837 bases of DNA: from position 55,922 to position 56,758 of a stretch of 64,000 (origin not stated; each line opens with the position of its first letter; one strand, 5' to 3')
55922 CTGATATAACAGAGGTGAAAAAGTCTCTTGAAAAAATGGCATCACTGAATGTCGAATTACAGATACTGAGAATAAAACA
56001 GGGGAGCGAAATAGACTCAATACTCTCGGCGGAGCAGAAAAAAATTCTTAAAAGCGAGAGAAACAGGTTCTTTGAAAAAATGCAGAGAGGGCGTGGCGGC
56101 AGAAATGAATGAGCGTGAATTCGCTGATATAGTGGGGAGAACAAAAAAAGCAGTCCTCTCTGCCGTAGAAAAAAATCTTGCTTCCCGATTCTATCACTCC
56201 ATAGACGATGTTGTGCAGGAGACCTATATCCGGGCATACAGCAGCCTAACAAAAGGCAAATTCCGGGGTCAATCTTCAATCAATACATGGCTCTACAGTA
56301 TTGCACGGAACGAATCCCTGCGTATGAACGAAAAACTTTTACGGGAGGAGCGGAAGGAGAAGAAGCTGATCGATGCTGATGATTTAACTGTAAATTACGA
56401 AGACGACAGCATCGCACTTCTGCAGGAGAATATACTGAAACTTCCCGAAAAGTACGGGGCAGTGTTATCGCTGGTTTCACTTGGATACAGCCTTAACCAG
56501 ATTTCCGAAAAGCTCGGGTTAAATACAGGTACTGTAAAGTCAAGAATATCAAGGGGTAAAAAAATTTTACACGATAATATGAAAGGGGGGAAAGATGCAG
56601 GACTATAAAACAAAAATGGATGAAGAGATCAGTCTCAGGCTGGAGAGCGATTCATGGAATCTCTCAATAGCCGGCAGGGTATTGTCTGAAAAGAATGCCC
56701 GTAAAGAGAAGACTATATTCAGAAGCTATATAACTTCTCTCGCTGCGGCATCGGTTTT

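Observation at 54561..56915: Envelope-stress-like module: LTXXQ (CpxP/Spy) protein, SHOCT membrane protein, Spy-like protein, ECF sigma, anti-sigma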

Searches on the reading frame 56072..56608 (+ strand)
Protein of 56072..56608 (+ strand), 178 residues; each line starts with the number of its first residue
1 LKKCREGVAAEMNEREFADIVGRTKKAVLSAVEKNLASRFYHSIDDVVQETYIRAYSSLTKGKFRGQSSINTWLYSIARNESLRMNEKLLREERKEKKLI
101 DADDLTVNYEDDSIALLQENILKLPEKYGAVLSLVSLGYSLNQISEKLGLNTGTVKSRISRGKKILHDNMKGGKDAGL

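Call 3: search_protein_families(library=pfam, proteins=[window:56072-56608:+], max_evalue=0.1)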
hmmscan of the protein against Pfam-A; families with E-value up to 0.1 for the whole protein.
window:56072-56608:+ (178 aa): 10 families
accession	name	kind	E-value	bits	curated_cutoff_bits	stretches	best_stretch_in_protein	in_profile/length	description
PF08281.18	Sigma70_r4_2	-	6.1e-10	39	25.7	1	117-165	4-53/54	Sigma-70, region 4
PF04542.20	Sigma70_r2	-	6.8e-08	32.6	24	1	42-85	21-64/71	Sigma-70 region 2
PF04545.22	Sigma70_r4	-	0.0011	18.8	24.1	1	124-162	5-44/50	Sigma-70, region 4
PF13412.12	HTH_24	-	0.0033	17.4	21.9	1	140-161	19-40/48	Winged helix-turn-helix DNA-binding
PF00196.25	GerE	-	0.01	15.9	23.5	1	130-160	9-39/57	Bacterial regulatory proteins, luxR family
PF10789.14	Phage_RpbA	-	0.011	16.2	25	1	24-58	30-64/108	Phage RNA polymerase binding, RpbA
PF24409.1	wHTH-PRTase_assc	-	0.041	14.4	27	0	130-164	2-37/83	wHTH-PRTase associated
PF13404.12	HTH_AsnC-type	-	0.041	14.1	27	0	140-161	19-40/42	AsnC-type helix-turn-helix domain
PF14493.12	HTH_40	-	0.074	13.8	27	0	132-161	6-35/89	Helix-turn-helix domain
PF06056.18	Terminase_5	-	0.09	13.2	20.3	0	138-164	13-39/58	Putative ATPase subunit of terminase (gpP-like)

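Call 4: search_protein_families(library=ncbifam, proteins=[window:56072-56608:+], max_evalue=0.1)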
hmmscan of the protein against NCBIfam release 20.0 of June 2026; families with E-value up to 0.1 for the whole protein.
window:56072-56608:+ (178 aa): 79 families (the best 25 are shown)
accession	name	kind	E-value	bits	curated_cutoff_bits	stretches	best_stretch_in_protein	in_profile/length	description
TIGR02959.1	SigZ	equivalog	3.5e-20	72.5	168.65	1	43-171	21-149/170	RNA polymerase sigma factor SigZ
NF007215.0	PRK09637.1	equivalog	1e-19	71.2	212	1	43-171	27-155/181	RNA polymerase sigma factor SigZ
NF007223.0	PRK09641.1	equivalog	4.2e-19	69.1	209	1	12-171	15-185/187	RNA polymerase sigma factor SigW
NF008888.0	PRK11922.1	equivalog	7e-18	65.1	204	1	44-171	57-197/231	RNA polymerase sigma factor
TIGR02948.1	SigW_bacill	equivalog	2.5e-17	63.6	243.1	1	13-171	16-185/187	RNA polymerase sigma factor SigW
TIGR02937.1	sigma70-ECF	superfamily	2.9e-17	62.8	42.9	1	17-168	3-163/165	sigma-70 family RNA polymerase sigma factor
NF007216.0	PRK09638.1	equivalog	1.1e-15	57.9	194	1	44-171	45-175/180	RNA polymerase sigma factor SigY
NF006930.0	PRK09415.1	subfamily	2.8e-15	56.6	198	1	43-172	42-177/179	RNA polymerase factor sigma C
NF009170.0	PRK12517.1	subfamily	4.7e-15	55.5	197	1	43-171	49-177/188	RNA polymerase sigma factor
NF007225.0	PRK09643.1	equivalog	6.9e-15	55.3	190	1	16-171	28-183/204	RNA polymerase sigma factor SigM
NF009198.0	PRK12546.1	equivalog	6.1e-14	52.1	270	1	39-171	29-162/188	RNA polymerase sigma factor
NF058625.1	sigma_PG0214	equivalog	7.1e-14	51.9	130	1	12-174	1-165/170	GFO_1088 family ECF-type sigma factor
NF006089.0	PRK08241.1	subfamily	7.3e-14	51.6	240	1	41-97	46-100/343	RNA polymerase subunit sigma-70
TIGR02939.1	RpoE_Sigma70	equivalog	1.7e-13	51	236.15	2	21-103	26-102/190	RNA polymerase sigma factor RpoE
NF009164.0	PRK12511.1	equivalog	1.8e-13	50.4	185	1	39-167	26-156/182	RNA polymerase sigma factor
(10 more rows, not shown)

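Call 9: find_homologous_proteins(query=window:56105-56605:+)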
Query window:56105-56605:+ (167 aa): 425 proteins with E <= 0.001 among 559 candidates; the best 120 are listed.
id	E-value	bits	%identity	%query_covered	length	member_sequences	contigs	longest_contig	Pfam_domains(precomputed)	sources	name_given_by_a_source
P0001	8.2e-100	349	100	100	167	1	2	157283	PF04542.21,PF08281.19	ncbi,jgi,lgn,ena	-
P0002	3.1e-97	341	98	100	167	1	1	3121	PF04542.21,PF08281.19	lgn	-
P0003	1.7e-93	328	93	100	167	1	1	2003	PF04542.21,PF08281.19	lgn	-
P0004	7.0e-92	323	92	100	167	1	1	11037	PF04542.21,PF08281.19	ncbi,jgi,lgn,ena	jgi:RNA polymerase sigma-70 factor (ECF subfamily)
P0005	9.7e-90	316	90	100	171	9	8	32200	PF04542.21,PF08281.19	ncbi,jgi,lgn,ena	-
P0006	6.8e-87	307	87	100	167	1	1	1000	PF04542.21,PF08281.19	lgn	-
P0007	6.9e-87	307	86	100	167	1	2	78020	PF04542.21,PF08281.19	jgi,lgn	-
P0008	3.1e-85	302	86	100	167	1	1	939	PF04542.21,PF08281.19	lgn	-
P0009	1.1e-83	297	85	100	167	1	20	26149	PF04542.21,PF08281.19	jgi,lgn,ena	-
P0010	1.1e-83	297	85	100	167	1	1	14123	PF04542.21,PF08281.19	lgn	-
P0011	1.9e-83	296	84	100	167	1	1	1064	PF04542.21,PF08281.19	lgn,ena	-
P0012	4.1e-83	295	84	100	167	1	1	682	PF04542.21,PF08281.19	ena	-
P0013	9.8e-83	294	84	100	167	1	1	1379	PF04542.21,PF08281.19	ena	-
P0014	1.1e-82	293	84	100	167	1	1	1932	PF04542.21,PF08281.19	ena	-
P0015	1.8e-82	293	83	100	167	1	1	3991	PF04542.21,PF08281.19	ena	-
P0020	1.7e-77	277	78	100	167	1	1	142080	PF04542.21,PF08281.19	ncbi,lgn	-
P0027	7.4e-59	216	64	96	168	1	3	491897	PF04542.21,PF08281.19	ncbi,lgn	-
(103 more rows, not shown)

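Call 10: find_encoding_contigs(protein=P0001, flank=6000, max_places=3)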
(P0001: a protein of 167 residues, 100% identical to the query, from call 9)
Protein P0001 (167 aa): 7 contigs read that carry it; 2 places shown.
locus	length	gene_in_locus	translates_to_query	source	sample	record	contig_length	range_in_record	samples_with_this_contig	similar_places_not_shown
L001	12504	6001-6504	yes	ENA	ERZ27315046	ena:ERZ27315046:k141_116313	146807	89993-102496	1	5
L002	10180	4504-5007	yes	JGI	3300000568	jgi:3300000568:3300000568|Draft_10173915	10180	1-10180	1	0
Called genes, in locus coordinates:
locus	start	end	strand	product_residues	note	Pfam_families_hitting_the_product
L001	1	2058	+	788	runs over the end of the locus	PF00912:Transgly, PF00905:Transpeptidase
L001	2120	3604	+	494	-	PF13717:Zn_ribbon_4 (faint)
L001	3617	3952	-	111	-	-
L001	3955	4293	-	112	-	PF07883:Cupin_2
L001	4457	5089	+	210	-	PF13801:Metal_resist (faint), PF07813:LTXXQ (faint), PF16231:DUF4890 (faint)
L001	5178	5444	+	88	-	PF09851:SHOCT (weak)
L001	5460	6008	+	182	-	PF13801:Metal_resist (weak), PF07813:LTXXQ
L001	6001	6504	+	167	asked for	PF04542:Sigma70_r2, PF08281:Sigma70_r4_2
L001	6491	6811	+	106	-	-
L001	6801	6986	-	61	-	PF13597:NRDD (weak)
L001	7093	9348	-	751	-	PF13426:PAS_9 (faint), PF00672:HAMP (faint), PF00989:PAS (weak), PF02518:HATPase_c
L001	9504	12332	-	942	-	PF00176:SNF2-rel_dom, PF00270:DEAD, PF04851:ResIII, PF00271:Helicase_C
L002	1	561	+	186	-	?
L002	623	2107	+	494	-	PF13717:Zn_ribbon_4 (faint)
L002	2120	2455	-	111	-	-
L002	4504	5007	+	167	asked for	PF04542:Sigma70_r2, PF08281:Sigma70_r4_2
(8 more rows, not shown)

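Call 11: find_encoding_contigs(protein=P0020, flank=6000, max_places=3)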
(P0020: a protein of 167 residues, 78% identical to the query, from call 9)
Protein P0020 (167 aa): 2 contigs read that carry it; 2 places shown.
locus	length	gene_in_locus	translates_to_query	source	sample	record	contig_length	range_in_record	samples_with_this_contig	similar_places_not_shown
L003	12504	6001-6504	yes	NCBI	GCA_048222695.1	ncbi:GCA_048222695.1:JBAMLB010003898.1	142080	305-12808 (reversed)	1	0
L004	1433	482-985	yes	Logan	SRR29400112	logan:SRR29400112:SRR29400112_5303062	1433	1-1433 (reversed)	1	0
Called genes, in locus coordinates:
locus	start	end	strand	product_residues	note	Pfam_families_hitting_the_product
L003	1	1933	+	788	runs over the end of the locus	PF00912:Transgly, PF00905:Transpeptidase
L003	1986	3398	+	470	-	PF13717:Zn_ribbon_4 (faint)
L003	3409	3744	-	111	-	-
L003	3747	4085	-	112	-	PF02311:AraC_binding (weak), PF07883:Cupin_2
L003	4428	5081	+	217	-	PF07813:LTXXQ (faint), PF16231:DUF4890 (faint)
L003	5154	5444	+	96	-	PF09851:SHOCT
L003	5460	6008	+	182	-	PF13801:Metal_resist (faint), PF07813:LTXXQ (weak)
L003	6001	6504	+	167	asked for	PF04542:Sigma70_r2, PF08281:Sigma70_r4_2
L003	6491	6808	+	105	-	-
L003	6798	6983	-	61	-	PF13597:NRDD (weak)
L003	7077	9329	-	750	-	PF00989:PAS (weak), PF13426:PAS_9 (weak), PF02518:HATPase_c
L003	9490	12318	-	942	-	PF00176:SNF2-rel_dom, PF00270:DEAD, PF04851:ResIII, PF00271:Helicase_C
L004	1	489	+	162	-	?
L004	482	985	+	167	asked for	PF04542:Sigma70_r2, PF08281:Sigma70_r4_2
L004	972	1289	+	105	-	-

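Call 12: find_encoding_contigs(protein=P0027, flank=6000, max_places=3)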
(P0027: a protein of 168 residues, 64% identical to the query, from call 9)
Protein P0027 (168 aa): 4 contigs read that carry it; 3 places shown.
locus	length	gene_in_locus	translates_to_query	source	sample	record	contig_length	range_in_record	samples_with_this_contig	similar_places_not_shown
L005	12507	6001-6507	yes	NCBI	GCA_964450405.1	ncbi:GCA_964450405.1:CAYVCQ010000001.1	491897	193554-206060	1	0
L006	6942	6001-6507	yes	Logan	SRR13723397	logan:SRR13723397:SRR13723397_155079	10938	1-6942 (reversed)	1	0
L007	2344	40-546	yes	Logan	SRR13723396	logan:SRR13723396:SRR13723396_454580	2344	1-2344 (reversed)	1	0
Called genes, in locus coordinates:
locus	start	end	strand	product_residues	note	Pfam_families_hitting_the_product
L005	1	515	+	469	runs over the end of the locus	PF07787:TMEM43 (faint)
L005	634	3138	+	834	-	PF02901:PFL-like, PF01228:Gly_radical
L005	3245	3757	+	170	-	-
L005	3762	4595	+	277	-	PF13353:Fer4_12, PF12797:Fer4_2 (faint), PF00037:Fer4 (faint), PF13237:Fer4_10 (weak), PF14697:Fer4_21, PF12838:Fer4_7, PF13187:Fer4_9 (weak), PF04055:Radical_SAM, +2 more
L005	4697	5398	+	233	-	PF07813:LTXXQ (faint), PF16231:DUF4890 (faint)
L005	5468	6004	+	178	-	PF16231:DUF4890 (faint)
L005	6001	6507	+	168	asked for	PF04542:Sigma70_r2, PF08281:Sigma70_r4_2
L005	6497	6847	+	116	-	-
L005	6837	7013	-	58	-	PF13597:NRDD (weak)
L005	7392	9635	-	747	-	PF00989:PAS (weak), PF13188:PAS_8, PF13426:PAS_9 (weak), PF00512:HisKA (weak), PF02518:HATPase_c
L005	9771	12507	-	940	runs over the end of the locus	PF00176:SNF2-rel_dom, PF00270:DEAD, PF04851:ResIII, PF00271:Helicase_C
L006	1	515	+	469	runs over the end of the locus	PF07787:TMEM43 (faint)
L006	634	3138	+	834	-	PF02901:PFL-like, PF01228:Gly_radical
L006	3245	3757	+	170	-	-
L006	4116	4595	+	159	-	PF13353:Fer4_12 (weak), PF04055:Radical_SAM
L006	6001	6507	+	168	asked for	PF04542:Sigma70_r2, PF08281:Sigma70_r4_2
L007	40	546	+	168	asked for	PF04542:Sigma70_r2, PF08281:Sigma70_r4_2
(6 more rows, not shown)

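Call 15: find_related_loci(query=A1, collection=genome_contigs, flank=6000)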
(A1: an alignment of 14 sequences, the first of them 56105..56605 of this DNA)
Query A1 (167 aa) in genome_contigs; peptide patterns used: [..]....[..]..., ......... (x = any residue, [..] = any of these).
600 stretches matched a pattern (row limit reached: there are more); 498 encode a relative of the query (tblastn E <= 1e-3); the best 80 are kept; 80 distinct loci.
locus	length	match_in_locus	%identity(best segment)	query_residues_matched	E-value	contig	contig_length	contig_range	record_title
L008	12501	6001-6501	90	1-167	1e-98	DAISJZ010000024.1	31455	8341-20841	MAG TPA_asm: Spirochaetota bacterium isolate CTOTU18752 NODE_1119_length_31455_cov_20.349013, whole genome shotgun seque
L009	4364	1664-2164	92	1-167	3e-91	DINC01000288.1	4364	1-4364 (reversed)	MAG TPA_asm: Spirochaetia bacterium UBA5550 UBA5550_contig_1146, whole genome shotgun sequence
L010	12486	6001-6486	60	1-160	2e-60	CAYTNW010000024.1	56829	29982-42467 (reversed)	MAG TPA_asm: uncultured Leptospirales bacterium isolate SRP220891_co1_350 genome assembly, contig: NODE_1007_length_5682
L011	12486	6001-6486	64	1-160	5e-66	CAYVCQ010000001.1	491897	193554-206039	MAG TPA_asm: uncultured Leptospirales bacterium isolate SRP302447_co2_803 genome assembly, contig: NODE_34_length_491897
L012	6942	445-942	57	1-164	4e-58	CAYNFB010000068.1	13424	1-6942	MAG TPA_asm: uncultured Leptospirales bacterium isolate binchicken_co42_9 genome assembly, contig: NODE_6979_length_1342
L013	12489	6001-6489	55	1-163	6e-53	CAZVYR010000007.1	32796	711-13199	MAG TPA_asm: uncultured Leptospirales bacterium isolate binchicken_co129_857 genome assembly, contig: NODE_3473_length_3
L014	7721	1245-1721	58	1-156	2e-52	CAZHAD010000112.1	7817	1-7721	MAG TPA_asm: uncultured Leptospirales bacterium isolate SRP185410_co2_360 genome assembly, contig: NODE_12547_length_781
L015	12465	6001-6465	58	1-156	9e-52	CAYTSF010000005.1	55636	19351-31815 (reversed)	MAG TPA_asm: uncultured Leptospirales bacterium isolate SRP220891_co1_11 genome assembly, contig: NODE_1052_length_55636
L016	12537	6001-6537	51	1-164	6e-52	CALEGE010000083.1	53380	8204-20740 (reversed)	MAG TPA_asm: uncultured Spirochaetia bacterium isolate SRR1562008_bin.80_CONCOCT_v1.1_MAG genome assembly, contig: ERZ72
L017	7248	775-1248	57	1-156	3e-51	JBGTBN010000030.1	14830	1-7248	MAG: Spirochaetota bacterium isolate JTS-AC98 k141_2316823, whole genome shotgun sequence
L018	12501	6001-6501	54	1-163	6e-51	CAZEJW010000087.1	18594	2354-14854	MAG TPA_asm: uncultured Leptospirales bacterium isolate binchicken_co42_224 genome assembly, contig: NODE_3954_length_18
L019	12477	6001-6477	55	1-155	2e-50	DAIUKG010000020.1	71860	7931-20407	MAG TPA_asm: Spirochaetota bacterium isolate CTOTU18769 NODE_262_length_71860_cov_9.149056, whole genome shotgun sequenc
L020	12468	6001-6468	56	1-156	4e-50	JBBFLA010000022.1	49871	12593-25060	MAG: Spirochaetota bacterium isolate Uz-U4-13 NODE_22_length_49871_cov_14.274049, whole genome shotgun sequence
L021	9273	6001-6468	56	1-156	1e-49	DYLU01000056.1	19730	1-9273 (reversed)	MAG TPA_asm: Leptospira biflexa isolate SulCav_AS07-7_37_12 SulCav_AS07_7_2717_length_19730_cov_6_952376, whole genome s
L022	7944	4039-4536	52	1-162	1e-49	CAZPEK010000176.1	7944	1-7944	MAG TPA_asm: uncultured Leptospirales bacterium isolate binchicken_co42_271 genome assembly, contig: NODE_16327_length_7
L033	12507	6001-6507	47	1-155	9e-46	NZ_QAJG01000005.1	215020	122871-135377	Leptospira borgpetersenii serovar Javanica strain DSM 21538 Ga0180982_105, whole genome shotgun sequence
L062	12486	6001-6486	50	1-155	3e-43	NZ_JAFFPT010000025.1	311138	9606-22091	Leptospira ainazelensis strain 201903071 contig_0007, whole genome shotgun sequence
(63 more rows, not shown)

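Call 21: search_solved_structures(query=window:56105-56605:+, max_evalue=0.001)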
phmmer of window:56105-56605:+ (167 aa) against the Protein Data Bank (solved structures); distinct sequences matched with E-value up to 0.001: 16.
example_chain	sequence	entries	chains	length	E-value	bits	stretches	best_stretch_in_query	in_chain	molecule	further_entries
5wuq_A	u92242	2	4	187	6.4e-13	52.3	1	5-159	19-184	ECF RNA polymerase sigma factor SigW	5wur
6in7_B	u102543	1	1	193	3.6e-09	40.1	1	26-155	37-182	RNA polymerase sigma-H factor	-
8z6g_B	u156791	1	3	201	4.1e-09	39.9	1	26-155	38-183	RNA polymerase sigma factor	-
1or7_A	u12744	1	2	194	1e-08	38.7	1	24-155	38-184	RNA polymerase sigma-E factor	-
6jbq_F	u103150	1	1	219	1.5e-08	38.1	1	24-155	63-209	ECF RNA polymerase sigma-E factor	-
9m9d_F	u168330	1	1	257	3.1e-08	37.1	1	29-160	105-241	ECF RNA polymerase sigma factor SigE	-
9m9e_F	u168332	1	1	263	3.2e-08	37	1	29-160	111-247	ECF RNA polymerase sigma factor SigE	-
9m98_F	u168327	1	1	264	3.3e-08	37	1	29-160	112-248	ECF RNA polymerase sigma factor SigE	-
5uxx_A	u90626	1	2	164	1.2e-06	32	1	24-160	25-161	RNA polymerase sigma factor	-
6jhe_A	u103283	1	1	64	1.4e-06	31.7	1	106-159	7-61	ECF RNA polymerase sigma factor SigW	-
6jcy_F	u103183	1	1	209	2.3e-06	31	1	32-156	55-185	ECF RNA polymerase sigma factor SigH,ECF RNA polymerase sigma factor SigE,ECF RNA polymera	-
2map_A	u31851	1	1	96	4.6e-06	30.1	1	24-71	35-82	RNA polymerase sigma factor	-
2mao_A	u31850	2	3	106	5.5e-06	29.8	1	24-71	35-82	RNA polymerase sigma factor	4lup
5zx2_F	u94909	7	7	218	1.3e-05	28.6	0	32-156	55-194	ECF RNA polymerase sigma factor SigH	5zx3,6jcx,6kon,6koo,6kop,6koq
1h3l_A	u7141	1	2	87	0.0006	23.2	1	32-81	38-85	RNA POLYMERASE SIGMA FACTOR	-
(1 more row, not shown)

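Call 59: search_protein_families(library=pfam, proteins=[L062:961-2019:-, L062:2016-3020:-, L062:3019-4062:+, L062:4581-5291:-, L062:7143-8588:+, L062:8633-9604:+, L062:9623-11668:+, L033:2473-4392:-, L033:6848-9850:-], max_evalue=0.001)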
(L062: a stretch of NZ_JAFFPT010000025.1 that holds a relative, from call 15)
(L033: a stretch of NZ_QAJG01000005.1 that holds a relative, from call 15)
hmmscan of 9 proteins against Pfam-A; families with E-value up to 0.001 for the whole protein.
L062:961-2019:- (352 aa): 3 families
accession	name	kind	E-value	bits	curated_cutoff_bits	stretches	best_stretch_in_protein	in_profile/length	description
PF00534.26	Glycos_transf_1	-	1.5e-24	86.9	26.4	1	160-331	4-170/172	Glycosyl transferases group 1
PF13692.12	Glyco_trans_1_4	-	1.3e-17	64.8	27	1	173-306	3-132/142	Glycosyl transferases group 1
PF20706.3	GT4-conflict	-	1.7e-05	24.4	26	1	165-280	191-309/385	Family 4 Glycosyltransferase in conflict systems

L062:2016-3020:- (334 aa): 0 families

L062:3019-4062:+ (347 aa): 6 families
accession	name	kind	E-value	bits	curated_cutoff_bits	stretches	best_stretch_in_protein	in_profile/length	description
PF16363.11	GDP_Man_Dehyd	-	1.1e-62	212.9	27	1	33-338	1-331/332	GDP-mannose 4,6 dehydratase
PF01370.27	Epimerase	-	2.8e-55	187.8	20.9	1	33-275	2-240/240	NAD dependent epimerase/dehydratase family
PF02719.21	Polysacc_synt_2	-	2.4e-16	60.2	20.2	1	74-295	53-249/293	Polysaccharide biosynthesis protein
PF01073.25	3Beta_HSD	-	4.5e-14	52.6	22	1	33-189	1-159/280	3-beta hydroxysteroid dehydrogenase/isomerase family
PF04321.23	RmlD_sub_bind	-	6.1e-12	45.6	27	1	30-188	1-137/287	RmlD substrate binding domain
PF07993.18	NAD_binding_4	-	8.1e-11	42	20.1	1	100-204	90-204/258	Male sterility protein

L062:4581-5291:- (236 aa): 1 family
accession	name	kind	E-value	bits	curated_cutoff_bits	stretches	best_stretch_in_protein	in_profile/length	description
PF02698.23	DUF218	-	5.1e-17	62.5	27.6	1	61-176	2-105/133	DUF218 domain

L062:7143-8588:+ (481 aa): 1 family
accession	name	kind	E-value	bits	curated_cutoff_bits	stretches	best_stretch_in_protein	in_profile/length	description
PF00067.27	p450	-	3.1e-94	316.8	22.8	1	46-464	7-446/462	Cytochrome P450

L062:8633-9604:+ (323 aa): 2 families
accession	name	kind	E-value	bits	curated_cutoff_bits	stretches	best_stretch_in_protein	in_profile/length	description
PF01551.29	Peptidase_M23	-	3.8e-30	104.4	28.7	1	218-308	2-91/96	Peptidase family M23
PF13533.13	Biotin_lipoyl_2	-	0.00099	19.3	29.8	0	270-288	12-30/32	Biotin-lipoyl like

L062:9623-11668:+ (681 aa): 7 families
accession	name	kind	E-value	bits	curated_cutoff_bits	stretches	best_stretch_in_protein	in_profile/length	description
PF01653.23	DNA_ligase_aden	-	2.2e-71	240.8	27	1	82-316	3-252/253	NAD-dependent DNA ligase adenylation domain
PF03120.22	DNA_ligase_OB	-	2.8e-26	91.6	32.9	1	321-392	2-73/79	NAD-dependent DNA ligase OB-fold domain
PF14520.12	HHH_5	-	1e-10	42.4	27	1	511-560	5-49/57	Helix-hairpin-helix domain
PF00533.33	BRCT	-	3.6e-09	37.2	21.3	1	596-670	4-78/78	BRCA1 C Terminus (BRCT) domain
PF03119.21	DNA_ligase_ZBD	-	1.8e-08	34.6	25.8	1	402-427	1-26/27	NAD-dependent DNA ligase C4 zinc finger domain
PF22745.1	Nlig-Ia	-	5.5e-06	27.4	27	1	25-65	10-50/92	DNA ligase-like, N-terminal NAD+-binding domain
PF12738.14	PTCB-BRCT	-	5.5e-06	26.7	22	1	604-660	4-58/63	twin BRCT domain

L033:2473-4392:- (639 aa): 2 families
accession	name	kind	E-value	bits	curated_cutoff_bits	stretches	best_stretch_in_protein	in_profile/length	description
PF07195.17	FliD_C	-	2e-57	194.8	25.4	1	363-623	1-235/236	Flagellar hook-associated protein 2 C-terminus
PF02465.23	FliD_N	-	3.4e-18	66.5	24.8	1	11-108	1-97/97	Flagellar hook-associated protein 2 N-terminus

L033:6848-9850:- (1000 aa): 1 family
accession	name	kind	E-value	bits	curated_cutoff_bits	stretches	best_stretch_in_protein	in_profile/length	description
PF10101.14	DUF2339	-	8.9e-44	150.7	33.6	2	58-410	1-346/659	Predicted membrane protein (DUF2339)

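Call 69: search_protein_representatives(alignment_id=A1)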
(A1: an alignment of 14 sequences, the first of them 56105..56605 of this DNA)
Query: 14 sequences, 165 profile positions. Proteins with E-value up to 0.001 (for the whole library): 107256; up to 1e-10: 7984; up to 1e-30: 97. The best 150 are listed.
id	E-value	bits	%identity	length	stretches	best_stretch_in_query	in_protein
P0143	1.8e-59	216.3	-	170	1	1-163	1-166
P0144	5.9e-58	211.4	-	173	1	1-161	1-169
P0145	2.7e-56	206.0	-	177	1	1-163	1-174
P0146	6.8e-56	204.6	-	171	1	1-159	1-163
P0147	1.9e-55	203.2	-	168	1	1-163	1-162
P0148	5.5e-54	198.5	-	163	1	1-161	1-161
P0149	1.2e-53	197.3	-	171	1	2-162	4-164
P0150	1.8e-53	196.7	-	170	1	1-163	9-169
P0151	7.4e-53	194.8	-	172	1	1-162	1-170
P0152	8.3e-53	194.6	-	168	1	2-160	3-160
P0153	9.2e-53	194.5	-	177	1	1-159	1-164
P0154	1.9e-52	193.4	-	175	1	1-162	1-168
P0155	2.2e-52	193.3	-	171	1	1-160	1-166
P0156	2.4e-52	193.1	-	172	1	1-163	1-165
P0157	3.1e-52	192.7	-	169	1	1-162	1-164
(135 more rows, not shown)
